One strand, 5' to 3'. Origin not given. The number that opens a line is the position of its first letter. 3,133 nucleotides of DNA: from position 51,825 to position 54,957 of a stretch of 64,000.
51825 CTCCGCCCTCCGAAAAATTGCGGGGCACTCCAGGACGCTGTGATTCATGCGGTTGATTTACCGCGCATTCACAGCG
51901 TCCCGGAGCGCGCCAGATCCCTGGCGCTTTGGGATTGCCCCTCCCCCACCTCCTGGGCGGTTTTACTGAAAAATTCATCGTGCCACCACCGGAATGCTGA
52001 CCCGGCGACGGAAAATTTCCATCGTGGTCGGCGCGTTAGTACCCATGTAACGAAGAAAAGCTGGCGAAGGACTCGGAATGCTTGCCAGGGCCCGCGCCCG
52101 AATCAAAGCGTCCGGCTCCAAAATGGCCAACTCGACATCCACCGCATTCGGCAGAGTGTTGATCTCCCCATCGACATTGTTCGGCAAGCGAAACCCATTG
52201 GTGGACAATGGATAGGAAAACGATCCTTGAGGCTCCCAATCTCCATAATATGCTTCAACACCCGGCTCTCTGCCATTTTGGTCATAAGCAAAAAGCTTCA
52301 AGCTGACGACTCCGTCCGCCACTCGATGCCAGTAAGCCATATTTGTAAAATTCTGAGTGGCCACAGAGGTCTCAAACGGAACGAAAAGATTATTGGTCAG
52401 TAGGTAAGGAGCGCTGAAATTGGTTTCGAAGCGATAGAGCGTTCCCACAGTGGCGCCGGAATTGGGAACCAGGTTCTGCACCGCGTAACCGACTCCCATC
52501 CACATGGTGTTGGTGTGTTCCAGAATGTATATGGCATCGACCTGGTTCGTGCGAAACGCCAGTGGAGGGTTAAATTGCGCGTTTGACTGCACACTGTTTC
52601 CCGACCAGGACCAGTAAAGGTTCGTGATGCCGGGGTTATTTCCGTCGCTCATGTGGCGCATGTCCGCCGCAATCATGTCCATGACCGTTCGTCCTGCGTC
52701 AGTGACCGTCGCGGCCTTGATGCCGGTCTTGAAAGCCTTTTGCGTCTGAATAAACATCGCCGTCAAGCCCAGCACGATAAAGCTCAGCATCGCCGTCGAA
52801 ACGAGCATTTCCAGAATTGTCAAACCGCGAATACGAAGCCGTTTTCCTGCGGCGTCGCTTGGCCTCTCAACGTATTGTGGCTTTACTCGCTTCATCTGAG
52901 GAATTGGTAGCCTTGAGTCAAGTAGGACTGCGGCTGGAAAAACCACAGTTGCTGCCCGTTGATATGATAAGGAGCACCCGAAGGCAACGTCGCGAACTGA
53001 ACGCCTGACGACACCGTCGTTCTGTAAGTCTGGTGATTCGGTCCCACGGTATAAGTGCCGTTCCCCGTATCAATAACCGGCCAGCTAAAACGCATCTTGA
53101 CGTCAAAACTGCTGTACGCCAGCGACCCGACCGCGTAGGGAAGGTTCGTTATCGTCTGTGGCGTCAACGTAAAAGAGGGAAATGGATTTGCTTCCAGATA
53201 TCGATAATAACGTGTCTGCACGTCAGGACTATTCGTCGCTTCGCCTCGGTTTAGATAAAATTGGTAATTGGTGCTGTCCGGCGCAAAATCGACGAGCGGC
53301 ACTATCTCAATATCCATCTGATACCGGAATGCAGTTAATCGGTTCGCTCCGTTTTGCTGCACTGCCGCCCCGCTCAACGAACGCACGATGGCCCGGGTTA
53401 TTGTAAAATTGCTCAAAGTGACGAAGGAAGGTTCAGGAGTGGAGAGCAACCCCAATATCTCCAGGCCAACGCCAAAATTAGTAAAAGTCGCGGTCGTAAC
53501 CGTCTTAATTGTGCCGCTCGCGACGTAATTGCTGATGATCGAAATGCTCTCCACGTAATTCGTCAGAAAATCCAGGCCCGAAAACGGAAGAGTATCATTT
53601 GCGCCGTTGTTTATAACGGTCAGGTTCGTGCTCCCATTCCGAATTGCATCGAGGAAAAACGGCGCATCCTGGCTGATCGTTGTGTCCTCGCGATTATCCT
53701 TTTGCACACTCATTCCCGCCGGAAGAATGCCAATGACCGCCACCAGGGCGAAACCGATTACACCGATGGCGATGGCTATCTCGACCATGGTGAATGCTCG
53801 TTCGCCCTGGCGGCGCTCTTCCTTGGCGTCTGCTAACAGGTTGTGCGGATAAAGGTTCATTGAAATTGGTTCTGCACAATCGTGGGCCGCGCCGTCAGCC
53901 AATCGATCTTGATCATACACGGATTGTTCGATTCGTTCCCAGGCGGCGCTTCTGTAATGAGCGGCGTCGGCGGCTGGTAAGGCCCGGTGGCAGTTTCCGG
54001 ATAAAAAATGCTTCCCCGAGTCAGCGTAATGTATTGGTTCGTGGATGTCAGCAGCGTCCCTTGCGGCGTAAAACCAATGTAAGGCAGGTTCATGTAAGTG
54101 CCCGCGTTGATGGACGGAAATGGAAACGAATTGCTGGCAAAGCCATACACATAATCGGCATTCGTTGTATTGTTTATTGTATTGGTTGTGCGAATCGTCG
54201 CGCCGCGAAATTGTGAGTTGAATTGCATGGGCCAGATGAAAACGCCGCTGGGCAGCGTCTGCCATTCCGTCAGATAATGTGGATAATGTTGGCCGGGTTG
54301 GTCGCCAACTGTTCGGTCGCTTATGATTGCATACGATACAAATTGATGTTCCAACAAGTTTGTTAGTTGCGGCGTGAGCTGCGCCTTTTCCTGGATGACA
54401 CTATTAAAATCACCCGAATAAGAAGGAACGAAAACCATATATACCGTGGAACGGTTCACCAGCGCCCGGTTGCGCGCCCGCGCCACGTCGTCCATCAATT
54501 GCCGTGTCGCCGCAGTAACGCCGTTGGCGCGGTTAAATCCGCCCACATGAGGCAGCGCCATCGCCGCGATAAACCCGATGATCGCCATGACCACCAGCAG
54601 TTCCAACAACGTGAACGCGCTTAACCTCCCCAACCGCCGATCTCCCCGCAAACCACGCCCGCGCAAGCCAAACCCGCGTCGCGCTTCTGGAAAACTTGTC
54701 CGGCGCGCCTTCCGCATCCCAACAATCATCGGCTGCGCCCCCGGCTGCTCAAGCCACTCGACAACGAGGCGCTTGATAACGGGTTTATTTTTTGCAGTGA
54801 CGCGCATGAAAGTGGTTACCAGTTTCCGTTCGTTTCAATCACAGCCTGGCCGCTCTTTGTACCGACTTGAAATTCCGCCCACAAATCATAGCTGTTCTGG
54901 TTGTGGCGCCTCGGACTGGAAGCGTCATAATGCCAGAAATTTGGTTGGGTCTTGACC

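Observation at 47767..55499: Orphan, hypertrophied GspG-H-I-J-K-ordered pseudopilin operon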

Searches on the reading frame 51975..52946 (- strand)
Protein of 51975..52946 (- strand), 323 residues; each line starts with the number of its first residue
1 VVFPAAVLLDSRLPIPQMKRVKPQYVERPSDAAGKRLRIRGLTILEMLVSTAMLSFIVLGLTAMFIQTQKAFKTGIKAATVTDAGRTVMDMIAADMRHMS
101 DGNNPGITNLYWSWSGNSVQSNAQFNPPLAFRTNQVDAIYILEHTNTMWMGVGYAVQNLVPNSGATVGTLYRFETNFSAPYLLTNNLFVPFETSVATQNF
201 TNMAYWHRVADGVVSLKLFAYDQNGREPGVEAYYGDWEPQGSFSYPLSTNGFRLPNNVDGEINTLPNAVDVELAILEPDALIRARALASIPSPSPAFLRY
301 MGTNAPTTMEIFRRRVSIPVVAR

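Call 3: search_protein_families(library=pfam, proteins=[window:51975-52946:-], max_evalue=1)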
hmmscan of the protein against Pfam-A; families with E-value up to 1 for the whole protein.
window:51975-52946:- (323 aa): 2 families
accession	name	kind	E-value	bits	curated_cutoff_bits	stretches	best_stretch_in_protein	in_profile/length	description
PF07963.17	N_methyl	-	0.03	14.4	21.2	1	38-61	3-26/27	Prokaryotic N-terminal methylation motif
PF13179.11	DUF4006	-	0.088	13.2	22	1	44-72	13-41/64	Family of unknown function (DUF4006)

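Call 4: search_protein_families(library=ncbifam, proteins=[window:51975-52946:-], max_evalue=1)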
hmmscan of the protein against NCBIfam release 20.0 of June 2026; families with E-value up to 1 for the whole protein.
window:51975-52946:- (323 aa): 6 families
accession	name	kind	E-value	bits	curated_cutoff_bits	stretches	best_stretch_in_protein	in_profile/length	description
TIGR02599.1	TIGR02599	subfamily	0.0022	17.3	256.5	1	41-131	1-85/361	Verru_Chthon cassette protein C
TIGR02523.1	type_IV_pilV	equivalog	0.0027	18.2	52.2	1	40-111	2-73/139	type IV pilus modification protein PilV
NF041013.1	T4P_ComGE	equivalog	0.0052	16.8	49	1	39-70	3-34/83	competence type IV pilus minor pilin ComGE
NF007848.0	PRK10557.1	equivalog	0.022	14.1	120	1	36-97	7-68/192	prepilin peptidase-dependent protein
NF041002.1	pilin_ComGF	equivalog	0.15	12.3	80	1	40-71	2-33/139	competence type IV pilus minor pilin ComGF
NF040982.1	ComGD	equivalog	0.36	11.2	70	1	40-73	2-35/139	competence type IV pilus minor pilin ComGD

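Call 48: search_solved_structures(query=A4, max_evalue=10, show_alignments=2)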
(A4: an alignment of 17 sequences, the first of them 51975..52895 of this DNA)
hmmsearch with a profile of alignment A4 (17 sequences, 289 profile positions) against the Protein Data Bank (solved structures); distinct sequences matched with E-value up to 10: 7.
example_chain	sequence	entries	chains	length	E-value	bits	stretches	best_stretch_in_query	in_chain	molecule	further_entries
9egp_A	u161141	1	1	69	0.068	15.6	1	7-47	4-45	Geopilin domain 1 protein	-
8d9f_A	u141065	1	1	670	0.55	12.6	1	153-212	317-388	CHAT domain protein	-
7tgg_A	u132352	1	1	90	0.61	12.5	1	6-28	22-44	Geopilin domain 1 protein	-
8d9h_E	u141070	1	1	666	1.1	11.6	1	153-212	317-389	CHAT domain protein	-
6s3u_A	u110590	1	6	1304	1.6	11.1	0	158-213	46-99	Adhesin P1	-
9laa_A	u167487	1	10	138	2.2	10.7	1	7-28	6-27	Type IV pilin protein PilA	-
6rut_B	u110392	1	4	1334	3.1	10.2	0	158-213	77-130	Adhesin P1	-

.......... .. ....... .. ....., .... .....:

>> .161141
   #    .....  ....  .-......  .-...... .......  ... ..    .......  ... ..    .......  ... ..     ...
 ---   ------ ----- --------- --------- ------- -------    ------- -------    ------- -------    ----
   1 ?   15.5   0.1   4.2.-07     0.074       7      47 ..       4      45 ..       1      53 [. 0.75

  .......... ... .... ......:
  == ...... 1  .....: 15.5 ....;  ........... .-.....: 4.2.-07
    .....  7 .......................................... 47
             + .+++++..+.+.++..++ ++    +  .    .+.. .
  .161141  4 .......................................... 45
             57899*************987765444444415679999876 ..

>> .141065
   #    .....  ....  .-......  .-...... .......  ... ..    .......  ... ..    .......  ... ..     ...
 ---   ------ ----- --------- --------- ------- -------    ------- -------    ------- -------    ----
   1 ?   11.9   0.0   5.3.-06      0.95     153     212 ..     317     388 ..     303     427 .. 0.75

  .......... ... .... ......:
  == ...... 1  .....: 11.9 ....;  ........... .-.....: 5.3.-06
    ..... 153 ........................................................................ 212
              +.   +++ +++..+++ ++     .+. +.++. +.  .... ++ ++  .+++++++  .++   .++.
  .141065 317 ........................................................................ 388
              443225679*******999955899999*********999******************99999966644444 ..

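Call 50: find_homologous_proteins(query=window:51975-52895:-, max_evalue=0.001)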
Query window:51975-52895:- (306 aa): 278 proteins with E <= 0.001 among 2541 candidates; the best 120 are listed.
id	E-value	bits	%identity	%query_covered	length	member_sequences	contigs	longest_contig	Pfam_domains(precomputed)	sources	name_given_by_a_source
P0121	2.0e-202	689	100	100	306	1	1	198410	-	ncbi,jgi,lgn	ncbi:MAG TPA: hypothetical protein VGO67_20900 [Verrucomicrobiae bacterium]|jgi:hypothetical protein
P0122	3.2e-148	511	78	97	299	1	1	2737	-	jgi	jgi:hypothetical protein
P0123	1.0e-140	486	81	91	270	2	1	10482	-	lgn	-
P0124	1.3e-133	463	73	100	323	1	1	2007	-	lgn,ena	-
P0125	1.8e-119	416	72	93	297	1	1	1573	-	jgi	jgi:hypothetical protein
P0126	6.9e-111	388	65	95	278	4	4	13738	-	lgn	-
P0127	7.7e-107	375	65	95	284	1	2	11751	-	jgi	jgi:hypothetical protein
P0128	2.0e-106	374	64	92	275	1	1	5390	-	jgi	jgi:hypothetical protein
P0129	1.2e-105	371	65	89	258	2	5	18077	-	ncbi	-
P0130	1.5e-104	367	63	100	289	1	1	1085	-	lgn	-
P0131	3.2e-104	366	65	91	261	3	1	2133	-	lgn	-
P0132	3.7e-104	366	60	100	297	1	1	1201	-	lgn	-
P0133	8.5e-104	365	64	91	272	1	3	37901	-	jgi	jgi:hypothetical protein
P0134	1.0e-103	365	64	93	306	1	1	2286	-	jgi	jgi:hypothetical protein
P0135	2.9e-103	363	65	91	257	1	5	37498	-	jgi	jgi:hypothetical protein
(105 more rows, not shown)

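Call 61: predict_structure(alignment_id=A5)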
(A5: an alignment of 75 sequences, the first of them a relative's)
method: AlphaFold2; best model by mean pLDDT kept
length: 306 residues; sequences in the alignment: 75
mean_pLDDT: 82.9   pTM: 0.76
mean pLDDT of the five models: 82.9, 80.5, 80.2, 80.0, 80.1
residues with pLDDT >= 90: 155; 70-90: 85; 50-70: 55; < 50: 11
segments of 3 or more residues with pLDDT < 50: 1-3
pLDDT, mean of each block of 10 residues (from residue 1): 52 50 73 94 96 87 91 97 91 85 52 61 94 96 80 96 84 94 94 94 91 75 84 60 68 95 93 82 89 95 74
secondary structure, 60 per line:
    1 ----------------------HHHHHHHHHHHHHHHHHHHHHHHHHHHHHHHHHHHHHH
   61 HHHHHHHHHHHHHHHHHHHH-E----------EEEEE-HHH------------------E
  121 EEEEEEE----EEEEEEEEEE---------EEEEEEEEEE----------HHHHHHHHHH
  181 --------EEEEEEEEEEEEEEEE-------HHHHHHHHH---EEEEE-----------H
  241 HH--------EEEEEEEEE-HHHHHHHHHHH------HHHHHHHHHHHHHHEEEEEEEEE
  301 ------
elements in order: H23-80 E93-97 E120-127 E132-141 E151-160 H171-180 E189-204 H212-220 E224-228 E251-259 H261-271 H278-291 E292-300

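Call 63: fold_search(model_id=the predicted structure, library=pdb)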
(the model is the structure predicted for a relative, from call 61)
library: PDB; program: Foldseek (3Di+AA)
matches with E <= 10: 192; with E <= 0.001: 1
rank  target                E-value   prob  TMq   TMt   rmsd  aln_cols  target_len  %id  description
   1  9a1f_S                8.7e-04  1.00  0.40  0.57   6.1       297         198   11  Integrative structure of the XcpGHIJK pseudo pilus filament model of a type II secretion system (released 2021-06-18)
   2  5bw0_A                1.8e-03  1.00  0.29  0.52   5.4       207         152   11  The crystal structure of minor pseudopilin binary complex of XcpV and XcpW from the Type 2 secretion system of Pseudom (released 2016-07-20)
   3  3nje_B                2.4e-03  1.00  0.33  0.55   7.0       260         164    9  Structure of the Minor Pseudopilin XcpW from the Pseudomonas aeruginosa Type II Secretion System (released 2011-02-02)
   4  3nje_A                5.4e-03  0.99  0.32  0.54   6.1       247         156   10  Structure of the Minor Pseudopilin XcpW from the Pseudomonas aeruginosa Type II Secretion System (released 2011-02-02)
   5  5bw0_G                6.1e-03  0.99  0.29  0.50   6.9       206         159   12  The crystal structure of minor pseudopilin binary complex of XcpV and XcpW from the Type 2 secretion system of Pseudom (released 2016-07-20)
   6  6utu_H                6.9e-03  0.96  0.20  0.37   7.2       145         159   12  Crystal structure of minor pseudopilin ternary complex of XcpVWX from the Type 2 secretion system of Pseudomonas aerug (released 2020-09-02)
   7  6utu_E                7.3e-03  0.99  0.32  0.54   7.6       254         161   10  Crystal structure of minor pseudopilin ternary complex of XcpVWX from the Type 2 secretion system of Pseudomonas aerug (released 2020-09-02)
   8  5bw0_C                7.8e-03  1.00  0.35  0.61   4.8       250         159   10  The crystal structure of minor pseudopilin binary complex of XcpV and XcpW from the Type 2 secretion system of Pseudom (released 2016-07-20)
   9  5bw0_E                7.8e-03  0.96  0.31  0.51   6.4       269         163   10  The crystal structure of minor pseudopilin binary complex of XcpV and XcpW from the Type 2 secretion system of Pseudom (released 2016-07-20)
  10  6utu_B                1.5e-02  0.94  0.31  0.50   7.6       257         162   10  Crystal structure of minor pseudopilin ternary complex of XcpVWX from the Type 2 secretion system of Pseudomonas aerug (released 2020-09-02)
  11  5vtm_W                1.8e-02  0.95  0.31  0.53   7.0       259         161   10  The crystal structure of minor pseudopilin ternary complex of XcpVWX from the Type 2 secretion system of Pseudomonas a (released 2018-05-23)
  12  7fik_e                4.4e-01  0.01  0.09  0.04  20.9       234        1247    8  The cryo-EM structure of the CR subunit from X. laevis NPC (released 2022-11-09)
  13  8bqu_A                4.7e-01  0.06  0.12  0.12  50.0       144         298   12  Molecular basis of ZP3/ZP1 heteropolymerization: crystal structure of a native vertebrate egg coat filament (released 2024-03-13)
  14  2j86_B                4.9e-01  0.03  0.11  0.13  18.8       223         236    8  Structural analysis of the PP2C Family Phosphatase tPphA of Thermosynechococcus elongatus (released 2007-11-06)
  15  6hxv_B                6.3e-01  0.06  0.11  0.18  13.8       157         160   10  Crystal structure of the head and coiled-coil domains of zebrafish CCDC61 (F129E/D130A) (released 2020-04-29)
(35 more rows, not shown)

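Call 73: find_encoding_contigs(protein=P0121, flank=10000, max_places=3)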
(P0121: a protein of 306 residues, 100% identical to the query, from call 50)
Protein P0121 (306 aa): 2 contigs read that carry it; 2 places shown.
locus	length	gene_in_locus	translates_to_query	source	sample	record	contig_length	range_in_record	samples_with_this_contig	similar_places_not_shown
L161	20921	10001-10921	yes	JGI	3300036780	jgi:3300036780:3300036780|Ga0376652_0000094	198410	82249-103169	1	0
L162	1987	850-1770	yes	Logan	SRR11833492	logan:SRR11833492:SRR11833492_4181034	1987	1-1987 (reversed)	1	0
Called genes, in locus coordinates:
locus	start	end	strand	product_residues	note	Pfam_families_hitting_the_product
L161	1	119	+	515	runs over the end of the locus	PF03629:SASA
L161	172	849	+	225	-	PF00730:HhH-GPD, PF00633:HHH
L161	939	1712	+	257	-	PF21948:LplA-B_cat, PF03099:BPL_LplA_LipB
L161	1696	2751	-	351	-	PF02885:Glycos_trans_3N, PF00591:Glycos_transf_3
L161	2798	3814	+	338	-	PF01300:Sua5_yciO_yrdC, PF03481:Sua5_C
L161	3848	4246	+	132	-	-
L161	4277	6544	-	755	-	PF12969:DUF3857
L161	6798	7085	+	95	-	-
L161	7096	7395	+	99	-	PF12441:CopG_antitoxin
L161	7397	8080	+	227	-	PF07963:N_methyl (weak)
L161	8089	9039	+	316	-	-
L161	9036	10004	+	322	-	-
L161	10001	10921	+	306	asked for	-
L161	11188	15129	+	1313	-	-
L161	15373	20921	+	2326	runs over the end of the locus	PF00082:Peptidase_S8, PF01483:P_proprotein (faint), PF13385:Laminin_G_3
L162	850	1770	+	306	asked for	-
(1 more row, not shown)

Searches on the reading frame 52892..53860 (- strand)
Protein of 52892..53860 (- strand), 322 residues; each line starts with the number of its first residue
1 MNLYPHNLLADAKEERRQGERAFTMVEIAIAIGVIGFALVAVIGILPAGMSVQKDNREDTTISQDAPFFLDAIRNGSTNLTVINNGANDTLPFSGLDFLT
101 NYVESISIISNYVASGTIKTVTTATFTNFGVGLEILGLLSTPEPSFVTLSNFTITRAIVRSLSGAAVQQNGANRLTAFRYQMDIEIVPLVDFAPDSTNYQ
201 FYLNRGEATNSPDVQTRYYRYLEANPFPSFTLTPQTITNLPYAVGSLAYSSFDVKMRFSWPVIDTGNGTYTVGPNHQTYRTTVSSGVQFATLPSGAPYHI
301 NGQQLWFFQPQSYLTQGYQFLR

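Call 3: search_protein_families(library=pfam, proteins=[window:52892-53860:-], max_evalue=1)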
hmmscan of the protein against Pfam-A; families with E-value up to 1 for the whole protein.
window:52892-53860:- (322 aa): 2 families
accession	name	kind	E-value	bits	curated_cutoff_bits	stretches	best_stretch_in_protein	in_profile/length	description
PF07963.17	N_methyl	-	0.013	15.5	21.2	1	19-42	3-26/27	Prokaryotic N-terminal methylation motif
PF23606.1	HEAT_ULK4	-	0.27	11.1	27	1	133-191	89-146/201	Serine/threonine-protein kinase ULK4-like, HEAT repeats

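Call 4: search_protein_families(library=ncbifam, proteins=[window:52892-53860:-], max_evalue=1)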
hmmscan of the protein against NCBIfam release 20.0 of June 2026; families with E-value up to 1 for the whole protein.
window:52892-53860:- (322 aa): 4 families
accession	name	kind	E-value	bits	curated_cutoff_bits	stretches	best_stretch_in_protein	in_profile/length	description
TIGR02598.1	TIGR02598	subfamily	0.00035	20.8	51.4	1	22-51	1-30/151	Verru_Chthon cassette protein B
NF010405.0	PRK13831.1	subfamily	0.0055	15.7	386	1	10-84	9-84/433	IncP-type conjugal transfer protein TrbI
TIGR02523.1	type_IV_pilV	equivalog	0.047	14.2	52.2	1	23-81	4-62/139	type IV pilus modification protein PilV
TIGR02532.1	IV_pilin_GFxxxE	domain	0.25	11.3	16.3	1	21-43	2-24/24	prepilin-type N-terminal cleavage/methylation domain-containing protein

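Call 46: search_solved_structures(query=A3, max_evalue=10, show_alignments=1)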
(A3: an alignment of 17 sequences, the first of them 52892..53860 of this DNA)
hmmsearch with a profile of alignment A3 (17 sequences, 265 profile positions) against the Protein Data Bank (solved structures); distinct sequences matched with E-value up to 10: 3.
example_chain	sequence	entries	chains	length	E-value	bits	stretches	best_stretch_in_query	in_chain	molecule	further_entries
7tgg_A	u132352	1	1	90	0.53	12.8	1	6-31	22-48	Geopilin domain 1 protein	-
9egp_A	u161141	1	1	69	0.62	12.6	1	7-32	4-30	Geopilin domain 1 protein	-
9laa_A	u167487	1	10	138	1.4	11.4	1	6-31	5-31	Type IV pilin protein PilA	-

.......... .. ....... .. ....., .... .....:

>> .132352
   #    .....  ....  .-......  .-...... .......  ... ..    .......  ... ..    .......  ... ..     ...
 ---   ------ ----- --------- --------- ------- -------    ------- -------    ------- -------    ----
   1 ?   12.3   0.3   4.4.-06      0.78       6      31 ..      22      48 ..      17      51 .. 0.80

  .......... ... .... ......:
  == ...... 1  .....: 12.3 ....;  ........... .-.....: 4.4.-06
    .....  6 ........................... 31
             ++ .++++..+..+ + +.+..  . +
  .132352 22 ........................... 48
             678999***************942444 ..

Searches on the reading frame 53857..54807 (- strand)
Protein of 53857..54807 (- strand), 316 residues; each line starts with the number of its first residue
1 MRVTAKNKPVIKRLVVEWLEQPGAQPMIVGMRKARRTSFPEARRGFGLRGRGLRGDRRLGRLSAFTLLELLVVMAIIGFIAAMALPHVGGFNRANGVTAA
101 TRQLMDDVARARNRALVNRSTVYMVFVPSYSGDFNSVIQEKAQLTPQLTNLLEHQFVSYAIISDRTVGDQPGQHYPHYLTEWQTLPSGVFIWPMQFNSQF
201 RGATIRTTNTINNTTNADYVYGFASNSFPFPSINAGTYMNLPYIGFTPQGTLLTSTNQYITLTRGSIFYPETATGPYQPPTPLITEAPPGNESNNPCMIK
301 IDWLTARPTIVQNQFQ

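Call 3: search_protein_families(library=pfam, proteins=[window:53857-54807:-], max_evalue=1)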
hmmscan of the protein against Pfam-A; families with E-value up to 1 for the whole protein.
window:53857-54807:- (316 aa): 2 families
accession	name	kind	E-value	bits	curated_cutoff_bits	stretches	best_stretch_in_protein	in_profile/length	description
PF07963.17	N_methyl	-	3.5e-05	23.6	21.2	1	64-85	6-27/27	Prokaryotic N-terminal methylation motif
PF12019.13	GspH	-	0.0033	18.3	21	1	100-265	1-94/108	Type II transport protein GspH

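Call 4: search_protein_families(library=ncbifam, proteins=[window:53857-54807:-], max_evalue=1)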
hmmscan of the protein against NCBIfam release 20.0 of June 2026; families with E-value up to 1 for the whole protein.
window:53857-54807:- (316 aa): 12 families
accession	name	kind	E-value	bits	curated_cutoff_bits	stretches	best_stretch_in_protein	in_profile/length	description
TIGR02596.1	TIGR02596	subfamily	5.4e-10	39.7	70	1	65-124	1-60/196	Verru_Chthon cassette protein D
TIGR01708.2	typeII_sec_gspH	equivalog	3.7e-08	33.6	80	1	65-121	4-60/169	type II secretion system minor pseudopilin GspH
NF040982.1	ComGD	equivalog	5e-05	23.7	70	1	63-130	2-69/139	competence type IV pilus minor pilin ComGD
TIGR02532.1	IV_pilin_GFxxxE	domain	8.5e-05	22.2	16.3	1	64-85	3-24/24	prepilin-type N-terminal cleavage/methylation domain-containing protein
NF041775.1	typeIV_PilA_Myxo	equivalog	0.00015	21.8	400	1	60-91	8-39/214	type IV pilin protein PilA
TIGR01710.1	typeII_sec_gspG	equivalog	0.00016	21.7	88.85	1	64-100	2-38/134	type II secretion system major pseudopilin GspG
NF041013.1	T4P_ComGE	equivalog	0.00024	21.2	49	1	63-88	4-29/83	competence type IV pilus minor pilin ComGE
NF040999.1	pilin_ComGC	equivalog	0.0018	18.5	75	1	63-88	2-27/84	competence type IV pilus major pilin ComGC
NF007862.0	PRK10574.1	equivalog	0.002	18.3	138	1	64-97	6-39/145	prepilin peptidase-dependent pilin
NF007800.0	PRK10506.1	equivalog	0.002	18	158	1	63-123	9-69/163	prepilin peptidase-dependent protein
TIGR01707.1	gspI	equivalog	0.014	15.9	44.35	1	65-96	2-33/101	type II secretion system minor pseudopilin GspI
TIGR01711.1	gspJ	equivalog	0.038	13.8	64.85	1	64-112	2-50/192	type II secretion system minor pseudopilin GspJ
